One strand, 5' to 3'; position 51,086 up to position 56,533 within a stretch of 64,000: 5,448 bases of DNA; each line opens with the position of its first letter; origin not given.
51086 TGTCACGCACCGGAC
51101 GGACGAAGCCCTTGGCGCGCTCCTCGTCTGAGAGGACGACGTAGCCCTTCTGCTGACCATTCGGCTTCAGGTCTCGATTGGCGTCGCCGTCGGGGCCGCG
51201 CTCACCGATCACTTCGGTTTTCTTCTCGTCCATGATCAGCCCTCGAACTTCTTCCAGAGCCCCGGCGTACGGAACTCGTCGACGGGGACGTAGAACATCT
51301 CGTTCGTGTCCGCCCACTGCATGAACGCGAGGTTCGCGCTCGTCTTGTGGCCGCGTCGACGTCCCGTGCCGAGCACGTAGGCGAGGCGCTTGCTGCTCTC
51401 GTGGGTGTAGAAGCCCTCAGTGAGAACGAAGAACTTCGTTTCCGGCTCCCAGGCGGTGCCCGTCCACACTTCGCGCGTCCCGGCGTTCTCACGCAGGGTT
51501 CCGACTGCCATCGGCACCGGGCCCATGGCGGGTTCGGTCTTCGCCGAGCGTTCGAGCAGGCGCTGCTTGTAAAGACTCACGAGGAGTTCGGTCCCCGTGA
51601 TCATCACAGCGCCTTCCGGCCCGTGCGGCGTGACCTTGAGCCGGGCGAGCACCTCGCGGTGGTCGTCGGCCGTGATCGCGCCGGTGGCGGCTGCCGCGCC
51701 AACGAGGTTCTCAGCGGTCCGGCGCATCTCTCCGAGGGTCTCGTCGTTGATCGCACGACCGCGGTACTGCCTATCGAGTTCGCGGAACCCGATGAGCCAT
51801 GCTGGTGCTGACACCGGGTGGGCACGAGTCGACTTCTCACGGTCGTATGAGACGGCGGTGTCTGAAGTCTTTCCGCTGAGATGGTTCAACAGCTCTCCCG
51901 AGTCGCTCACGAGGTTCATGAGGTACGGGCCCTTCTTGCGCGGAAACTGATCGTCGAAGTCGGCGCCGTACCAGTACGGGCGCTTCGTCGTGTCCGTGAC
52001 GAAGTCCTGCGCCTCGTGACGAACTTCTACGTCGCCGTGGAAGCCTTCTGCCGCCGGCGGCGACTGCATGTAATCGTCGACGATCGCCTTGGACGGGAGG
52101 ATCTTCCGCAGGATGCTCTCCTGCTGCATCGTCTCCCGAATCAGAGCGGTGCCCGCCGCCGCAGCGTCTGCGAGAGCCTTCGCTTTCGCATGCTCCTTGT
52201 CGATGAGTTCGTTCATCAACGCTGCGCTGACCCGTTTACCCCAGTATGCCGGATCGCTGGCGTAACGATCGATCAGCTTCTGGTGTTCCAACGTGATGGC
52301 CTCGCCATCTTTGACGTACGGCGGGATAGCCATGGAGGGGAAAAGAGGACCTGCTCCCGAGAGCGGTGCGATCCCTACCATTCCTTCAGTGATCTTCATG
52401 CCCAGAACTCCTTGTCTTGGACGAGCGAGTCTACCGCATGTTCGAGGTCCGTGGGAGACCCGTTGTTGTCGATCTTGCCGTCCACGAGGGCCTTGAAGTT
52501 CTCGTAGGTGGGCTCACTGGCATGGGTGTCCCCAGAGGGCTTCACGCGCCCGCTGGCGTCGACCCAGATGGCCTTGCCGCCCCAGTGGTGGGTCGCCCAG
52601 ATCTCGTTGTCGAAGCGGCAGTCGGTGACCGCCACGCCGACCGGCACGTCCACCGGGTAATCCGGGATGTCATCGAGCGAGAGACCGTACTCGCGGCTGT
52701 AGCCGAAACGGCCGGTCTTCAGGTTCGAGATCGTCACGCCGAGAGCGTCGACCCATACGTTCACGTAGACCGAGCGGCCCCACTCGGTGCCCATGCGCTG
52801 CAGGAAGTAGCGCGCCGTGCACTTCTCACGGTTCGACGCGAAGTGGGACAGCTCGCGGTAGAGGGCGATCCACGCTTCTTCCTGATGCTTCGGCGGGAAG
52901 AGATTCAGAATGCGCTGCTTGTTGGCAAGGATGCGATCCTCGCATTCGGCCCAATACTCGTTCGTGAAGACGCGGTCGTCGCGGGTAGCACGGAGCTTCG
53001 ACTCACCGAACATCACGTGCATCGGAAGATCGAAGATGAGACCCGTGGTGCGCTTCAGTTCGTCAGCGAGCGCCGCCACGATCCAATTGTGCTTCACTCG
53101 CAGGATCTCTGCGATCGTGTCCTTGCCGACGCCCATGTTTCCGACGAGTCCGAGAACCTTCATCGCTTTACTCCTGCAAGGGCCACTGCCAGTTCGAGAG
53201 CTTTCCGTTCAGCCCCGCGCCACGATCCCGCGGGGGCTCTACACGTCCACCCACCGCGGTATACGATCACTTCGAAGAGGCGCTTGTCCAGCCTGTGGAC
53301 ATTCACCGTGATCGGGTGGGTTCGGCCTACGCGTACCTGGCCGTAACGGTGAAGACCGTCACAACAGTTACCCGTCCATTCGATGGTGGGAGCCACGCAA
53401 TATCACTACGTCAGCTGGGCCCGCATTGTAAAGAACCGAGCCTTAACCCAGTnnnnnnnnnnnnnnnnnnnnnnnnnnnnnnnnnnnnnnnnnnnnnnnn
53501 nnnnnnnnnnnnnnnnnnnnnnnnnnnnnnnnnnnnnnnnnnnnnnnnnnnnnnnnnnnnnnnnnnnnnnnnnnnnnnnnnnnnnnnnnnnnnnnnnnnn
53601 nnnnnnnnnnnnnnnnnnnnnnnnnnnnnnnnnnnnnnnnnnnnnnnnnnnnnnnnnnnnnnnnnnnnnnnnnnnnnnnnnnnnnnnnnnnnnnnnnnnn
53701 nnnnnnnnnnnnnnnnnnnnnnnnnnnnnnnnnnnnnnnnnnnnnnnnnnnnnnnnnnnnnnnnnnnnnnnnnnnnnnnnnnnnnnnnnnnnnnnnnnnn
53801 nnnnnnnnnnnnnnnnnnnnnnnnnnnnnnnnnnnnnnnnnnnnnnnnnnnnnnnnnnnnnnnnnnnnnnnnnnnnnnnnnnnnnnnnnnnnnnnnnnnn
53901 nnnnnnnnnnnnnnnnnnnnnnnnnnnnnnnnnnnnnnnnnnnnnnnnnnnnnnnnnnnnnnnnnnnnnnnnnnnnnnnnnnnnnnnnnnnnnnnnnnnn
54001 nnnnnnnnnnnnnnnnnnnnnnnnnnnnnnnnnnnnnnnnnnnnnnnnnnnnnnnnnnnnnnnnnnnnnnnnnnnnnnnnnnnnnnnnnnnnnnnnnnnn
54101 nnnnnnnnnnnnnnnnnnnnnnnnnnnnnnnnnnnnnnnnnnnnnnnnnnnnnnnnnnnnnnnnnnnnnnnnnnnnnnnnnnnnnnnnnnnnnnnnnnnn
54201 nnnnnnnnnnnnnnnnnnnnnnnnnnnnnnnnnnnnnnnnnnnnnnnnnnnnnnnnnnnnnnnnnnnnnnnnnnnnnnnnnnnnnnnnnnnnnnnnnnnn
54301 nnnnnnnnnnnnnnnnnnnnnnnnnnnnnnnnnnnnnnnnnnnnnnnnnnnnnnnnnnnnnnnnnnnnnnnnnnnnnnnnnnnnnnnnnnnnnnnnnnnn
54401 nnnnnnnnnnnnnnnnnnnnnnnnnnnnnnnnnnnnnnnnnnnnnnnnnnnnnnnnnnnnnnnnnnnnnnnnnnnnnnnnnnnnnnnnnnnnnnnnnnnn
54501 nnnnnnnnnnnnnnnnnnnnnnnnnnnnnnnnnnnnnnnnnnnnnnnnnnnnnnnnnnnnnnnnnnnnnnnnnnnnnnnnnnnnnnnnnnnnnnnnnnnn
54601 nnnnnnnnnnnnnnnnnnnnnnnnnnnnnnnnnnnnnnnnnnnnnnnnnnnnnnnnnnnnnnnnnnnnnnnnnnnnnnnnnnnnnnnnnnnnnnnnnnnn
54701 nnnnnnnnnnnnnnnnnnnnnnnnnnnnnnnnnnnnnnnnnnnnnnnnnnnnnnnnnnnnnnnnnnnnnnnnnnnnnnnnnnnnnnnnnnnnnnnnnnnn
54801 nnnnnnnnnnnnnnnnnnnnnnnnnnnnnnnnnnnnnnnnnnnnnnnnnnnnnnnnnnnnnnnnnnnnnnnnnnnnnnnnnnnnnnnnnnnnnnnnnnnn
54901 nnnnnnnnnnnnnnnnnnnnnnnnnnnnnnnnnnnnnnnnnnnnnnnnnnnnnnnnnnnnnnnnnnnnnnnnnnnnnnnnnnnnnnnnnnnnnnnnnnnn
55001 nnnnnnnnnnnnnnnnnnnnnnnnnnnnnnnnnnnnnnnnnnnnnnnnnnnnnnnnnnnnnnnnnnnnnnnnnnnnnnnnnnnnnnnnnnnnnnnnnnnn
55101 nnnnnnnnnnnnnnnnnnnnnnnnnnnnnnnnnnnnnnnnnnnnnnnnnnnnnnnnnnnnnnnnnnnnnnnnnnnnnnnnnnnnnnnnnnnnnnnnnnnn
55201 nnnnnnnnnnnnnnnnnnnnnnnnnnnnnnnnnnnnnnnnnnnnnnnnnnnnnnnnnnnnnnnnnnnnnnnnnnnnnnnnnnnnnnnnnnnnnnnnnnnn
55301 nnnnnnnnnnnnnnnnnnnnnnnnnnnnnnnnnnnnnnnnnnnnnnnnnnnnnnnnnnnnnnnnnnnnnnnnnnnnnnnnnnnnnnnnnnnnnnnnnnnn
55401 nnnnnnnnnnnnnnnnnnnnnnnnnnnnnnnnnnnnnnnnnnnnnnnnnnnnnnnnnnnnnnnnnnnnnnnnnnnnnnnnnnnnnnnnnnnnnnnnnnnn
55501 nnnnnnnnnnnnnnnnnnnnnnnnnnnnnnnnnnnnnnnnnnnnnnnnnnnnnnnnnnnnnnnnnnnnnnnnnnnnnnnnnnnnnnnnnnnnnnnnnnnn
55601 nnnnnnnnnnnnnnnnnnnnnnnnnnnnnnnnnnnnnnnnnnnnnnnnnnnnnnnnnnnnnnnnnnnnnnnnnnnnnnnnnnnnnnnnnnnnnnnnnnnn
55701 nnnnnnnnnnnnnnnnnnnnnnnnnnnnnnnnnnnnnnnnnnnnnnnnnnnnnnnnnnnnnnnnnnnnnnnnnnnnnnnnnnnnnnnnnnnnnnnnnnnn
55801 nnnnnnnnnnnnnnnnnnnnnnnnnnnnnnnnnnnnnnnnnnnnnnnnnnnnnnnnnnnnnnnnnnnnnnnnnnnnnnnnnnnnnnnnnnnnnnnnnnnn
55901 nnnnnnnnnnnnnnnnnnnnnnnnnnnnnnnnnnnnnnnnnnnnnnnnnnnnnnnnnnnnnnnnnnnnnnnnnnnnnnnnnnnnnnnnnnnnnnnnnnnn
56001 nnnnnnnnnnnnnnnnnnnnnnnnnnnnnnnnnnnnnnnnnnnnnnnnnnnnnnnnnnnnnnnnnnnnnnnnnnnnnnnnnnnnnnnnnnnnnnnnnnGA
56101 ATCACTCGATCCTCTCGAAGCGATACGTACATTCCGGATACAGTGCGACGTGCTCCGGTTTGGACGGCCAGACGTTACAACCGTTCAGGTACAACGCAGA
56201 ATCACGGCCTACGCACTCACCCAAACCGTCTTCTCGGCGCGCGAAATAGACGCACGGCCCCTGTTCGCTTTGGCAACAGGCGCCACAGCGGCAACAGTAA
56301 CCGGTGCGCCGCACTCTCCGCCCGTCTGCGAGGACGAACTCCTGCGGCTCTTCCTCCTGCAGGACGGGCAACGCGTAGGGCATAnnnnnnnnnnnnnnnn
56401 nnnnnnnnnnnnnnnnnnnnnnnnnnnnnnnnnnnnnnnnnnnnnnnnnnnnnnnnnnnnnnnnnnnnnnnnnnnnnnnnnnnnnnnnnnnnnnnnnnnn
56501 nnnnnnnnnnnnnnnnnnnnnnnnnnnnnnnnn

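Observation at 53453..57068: Three-gene module: 31 x 20-aa repeat fibre, YkgJ-type Cys-cluster protein and a jelly-roll-like protein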

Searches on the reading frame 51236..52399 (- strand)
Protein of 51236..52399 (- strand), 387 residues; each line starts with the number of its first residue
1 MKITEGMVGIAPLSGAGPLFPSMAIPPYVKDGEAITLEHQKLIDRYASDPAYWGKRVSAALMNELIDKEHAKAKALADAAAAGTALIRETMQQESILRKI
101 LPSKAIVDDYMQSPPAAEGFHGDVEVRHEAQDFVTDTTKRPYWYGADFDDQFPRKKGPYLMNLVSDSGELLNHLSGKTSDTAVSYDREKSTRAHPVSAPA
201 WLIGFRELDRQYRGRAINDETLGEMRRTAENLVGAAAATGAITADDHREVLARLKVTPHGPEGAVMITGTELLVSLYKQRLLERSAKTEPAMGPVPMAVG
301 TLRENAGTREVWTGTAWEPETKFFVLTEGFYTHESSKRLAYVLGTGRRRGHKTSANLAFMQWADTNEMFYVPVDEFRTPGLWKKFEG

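Call 13: search_protein_families(library=pfam, proteins=[window:51236-52399:-], max_evalue=0.001)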
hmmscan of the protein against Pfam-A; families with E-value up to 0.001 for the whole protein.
window:51236-52399:- (387 aa): 0 families

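Call 92: search_protein_families(library=ncbifam, proteins=[window:51236-52399:-], max_evalue=0.1)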
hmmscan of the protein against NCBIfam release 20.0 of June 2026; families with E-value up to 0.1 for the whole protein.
window:51236-52399:- (387 aa): 1 family
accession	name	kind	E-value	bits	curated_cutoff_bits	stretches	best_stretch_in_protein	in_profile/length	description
NF058678.1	EncB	exception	0.07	13.3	210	0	260-309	107-156/160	encapsulin nanocompartment ferritin-like cargo protein EncB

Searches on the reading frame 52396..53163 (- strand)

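Call 13: search_protein_families(library=pfam, proteins=[window:52396-53163:-], max_evalue=0.001)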
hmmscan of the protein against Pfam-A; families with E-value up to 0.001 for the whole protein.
window:52396-53163:- (255 aa): 1 family
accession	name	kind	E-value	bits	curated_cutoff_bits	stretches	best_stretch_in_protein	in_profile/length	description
PF21448.3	DNMK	-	1.8e-06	28.2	27.1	0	2-44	1-43/232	Deoxynucleotide monophosphate kinase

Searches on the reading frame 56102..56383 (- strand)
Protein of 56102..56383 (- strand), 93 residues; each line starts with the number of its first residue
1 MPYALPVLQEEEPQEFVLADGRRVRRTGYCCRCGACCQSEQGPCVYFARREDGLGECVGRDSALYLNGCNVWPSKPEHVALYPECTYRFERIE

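Call 3: search_protein_families(library=pfam, proteins=[window:56102-56383:-], max_evalue=1)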
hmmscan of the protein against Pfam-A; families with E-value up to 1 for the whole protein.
window:56102-56383:- (93 aa): 1 family
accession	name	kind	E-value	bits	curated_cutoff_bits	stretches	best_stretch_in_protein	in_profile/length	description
PF19217.5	CoV_NSP4_N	-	0.82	9.2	25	0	26-48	192-213/353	Coronavirus replicase NSP4, N-terminal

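Call 4: search_protein_families(library=phrogs, proteins=[window:56102-56383:-], max_evalue=1)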
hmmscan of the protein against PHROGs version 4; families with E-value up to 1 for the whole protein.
window:56102-56383:- (93 aa): 0 families

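Call 19: find_homologous_proteins(query=window:56102-56383:-, max_evalue=0.01)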
Query window:56102-56383:- (93 aa): 5 proteins with E <= 0.01 among 5 candidates.
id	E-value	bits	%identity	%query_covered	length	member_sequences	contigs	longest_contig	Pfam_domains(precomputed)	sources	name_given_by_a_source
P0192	1.2e-59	217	100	100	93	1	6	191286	-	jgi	jgi:hypothetical protein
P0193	3.0e-22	96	55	96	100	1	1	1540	-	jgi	jgi:hypothetical protein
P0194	9.1e-20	89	48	94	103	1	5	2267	-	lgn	-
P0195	2.8e-17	81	39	99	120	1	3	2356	-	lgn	-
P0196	3.4e-11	61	59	48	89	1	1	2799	-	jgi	-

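Call 28: find_encoding_contigs(protein=P0193, flank=5000, max_places=3)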
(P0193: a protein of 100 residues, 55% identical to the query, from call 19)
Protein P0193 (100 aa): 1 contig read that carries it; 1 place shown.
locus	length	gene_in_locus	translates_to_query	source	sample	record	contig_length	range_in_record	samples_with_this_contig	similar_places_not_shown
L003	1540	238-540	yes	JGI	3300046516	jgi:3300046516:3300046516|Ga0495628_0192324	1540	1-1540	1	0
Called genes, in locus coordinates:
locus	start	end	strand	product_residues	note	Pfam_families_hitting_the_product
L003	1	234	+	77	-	?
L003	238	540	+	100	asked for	-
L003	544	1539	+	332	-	?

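Call 29: find_encoding_contigs(protein=P0195, flank=5000, max_places=3)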
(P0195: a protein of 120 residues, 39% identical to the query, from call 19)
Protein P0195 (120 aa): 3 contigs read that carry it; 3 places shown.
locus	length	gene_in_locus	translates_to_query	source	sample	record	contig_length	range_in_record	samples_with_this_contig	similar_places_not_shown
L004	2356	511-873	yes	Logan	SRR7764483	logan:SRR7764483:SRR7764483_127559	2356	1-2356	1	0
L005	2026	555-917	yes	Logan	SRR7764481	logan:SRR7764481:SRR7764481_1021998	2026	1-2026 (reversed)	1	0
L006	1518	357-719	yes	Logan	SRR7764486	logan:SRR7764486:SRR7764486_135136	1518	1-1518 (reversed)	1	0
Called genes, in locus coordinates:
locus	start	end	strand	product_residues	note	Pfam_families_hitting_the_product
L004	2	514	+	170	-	?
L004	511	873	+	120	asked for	-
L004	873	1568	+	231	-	-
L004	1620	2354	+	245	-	?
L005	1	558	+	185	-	?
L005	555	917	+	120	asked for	-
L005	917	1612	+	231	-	-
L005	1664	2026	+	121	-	?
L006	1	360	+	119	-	?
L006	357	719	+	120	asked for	-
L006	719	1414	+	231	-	-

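Call 63: search_protein_families(library=pfam, alignment_id=A3, max_evalue=10)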
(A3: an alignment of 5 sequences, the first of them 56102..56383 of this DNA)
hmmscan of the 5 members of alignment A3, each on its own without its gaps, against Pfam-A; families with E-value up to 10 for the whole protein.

A. member 1, window:56102-56383:- (93 aa): 1 family
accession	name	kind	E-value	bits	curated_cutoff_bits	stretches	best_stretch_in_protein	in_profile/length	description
PF19217.5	CoV_NSP4_N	-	0.82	9.2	25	1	26-48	192-213/353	Coronavirus replicase NSP4, N-terminal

B. families by the number of members that match (of 5 scanned): 1 family
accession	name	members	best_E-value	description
PF19217.5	CoV_NSP4_N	1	0.82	Coronavirus replicase NSP4, N-terminal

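Call 72: search_protein_representatives(alignment_id=A3)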
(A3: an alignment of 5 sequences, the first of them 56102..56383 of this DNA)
Query: 5 sequences, 103 profile positions. Proteins with E-value up to 0.001 (for the whole library): 205; up to 1e-10: 81; up to 1e-30: 1. The best 150 are listed.
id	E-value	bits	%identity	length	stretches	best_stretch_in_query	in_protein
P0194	8.3e-46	170.8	-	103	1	1-102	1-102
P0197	3.4e-28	114.2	-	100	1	4-102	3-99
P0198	2.4e-27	111.5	-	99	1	1-102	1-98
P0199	3.3e-27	111.0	-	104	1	1-101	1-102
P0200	9.1e-27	109.6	-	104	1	1-101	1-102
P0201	1.0e-25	106.2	-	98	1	5-102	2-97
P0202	1.2e-25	106.1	-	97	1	16-102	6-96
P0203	2.4e-23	98.7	-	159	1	4-102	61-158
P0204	2.6e-23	98.5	-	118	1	7-102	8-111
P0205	3.4e-23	98.2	-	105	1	10-102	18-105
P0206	5.2e-23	97.6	-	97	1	19-101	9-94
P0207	5.5e-23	97.5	-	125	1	23-102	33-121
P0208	1.0e-22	96.6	-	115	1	18-102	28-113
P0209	1.1e-22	96.5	-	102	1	1-102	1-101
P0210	6.1e-22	94.1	-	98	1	18-102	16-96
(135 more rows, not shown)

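Call 74: search_protein_families(library=pfam, alignment_id=A5, max_evalue=0.1)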
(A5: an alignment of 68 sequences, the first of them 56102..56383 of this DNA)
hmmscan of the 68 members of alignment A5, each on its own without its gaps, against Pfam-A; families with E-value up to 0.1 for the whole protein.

A. member 1, window:56102-56383:- (93 aa): 0 families

B. families by the number of members that match (of 68 scanned): 7 families
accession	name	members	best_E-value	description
PF03692.20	CxxCxxCC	22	1.1e-08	Putative zinc- or iron-chelating domain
PF17503.7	DUF5435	1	0.019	Family of unknown function (DUF5435)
PF01976.22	DUF116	1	0.032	Protein of unknown function DUF116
PF06462.18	Hyd_WA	1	0.039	Propeller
PF17101.10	Stealth_CR1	1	0.074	Stealth protein CR1, conserved region 1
PF04753.17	Corona_NS12-7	1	0.094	Coronavirus non-structural protein NS12.7 family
PF14725.11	DUF4466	1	0.095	Domain of unknown function (DUF4466)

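Call 75: find_encoding_contigs(protein=P0194, flank=5000, max_places=3)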
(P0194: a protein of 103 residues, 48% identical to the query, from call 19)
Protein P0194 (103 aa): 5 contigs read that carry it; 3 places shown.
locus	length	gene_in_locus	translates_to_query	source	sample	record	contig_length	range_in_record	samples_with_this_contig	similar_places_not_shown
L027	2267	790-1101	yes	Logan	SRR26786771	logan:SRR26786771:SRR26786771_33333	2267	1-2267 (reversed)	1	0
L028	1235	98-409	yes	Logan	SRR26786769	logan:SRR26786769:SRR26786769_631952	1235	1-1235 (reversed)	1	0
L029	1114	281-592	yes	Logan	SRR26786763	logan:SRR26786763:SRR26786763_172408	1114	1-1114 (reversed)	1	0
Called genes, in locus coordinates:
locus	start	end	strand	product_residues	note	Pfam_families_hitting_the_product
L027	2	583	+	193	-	?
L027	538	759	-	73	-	-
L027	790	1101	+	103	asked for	-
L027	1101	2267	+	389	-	?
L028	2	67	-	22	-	?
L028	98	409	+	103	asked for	-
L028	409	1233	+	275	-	?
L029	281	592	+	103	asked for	-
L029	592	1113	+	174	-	?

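Call 76: find_encoding_contigs(protein=P0196, flank=5000, max_places=3)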
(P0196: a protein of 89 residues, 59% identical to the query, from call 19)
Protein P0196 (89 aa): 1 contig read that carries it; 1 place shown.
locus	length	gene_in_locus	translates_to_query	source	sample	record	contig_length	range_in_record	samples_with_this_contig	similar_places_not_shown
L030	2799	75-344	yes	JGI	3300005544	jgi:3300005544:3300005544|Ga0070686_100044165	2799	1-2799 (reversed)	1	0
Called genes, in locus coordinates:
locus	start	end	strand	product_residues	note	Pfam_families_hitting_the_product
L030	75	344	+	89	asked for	-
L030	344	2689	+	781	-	-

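Call 92: search_protein_families(library=ncbifam, proteins=[window:56102-56383:-], max_evalue=0.1)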
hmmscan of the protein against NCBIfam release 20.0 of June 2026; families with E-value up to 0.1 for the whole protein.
window:56102-56383:- (93 aa): 0 families
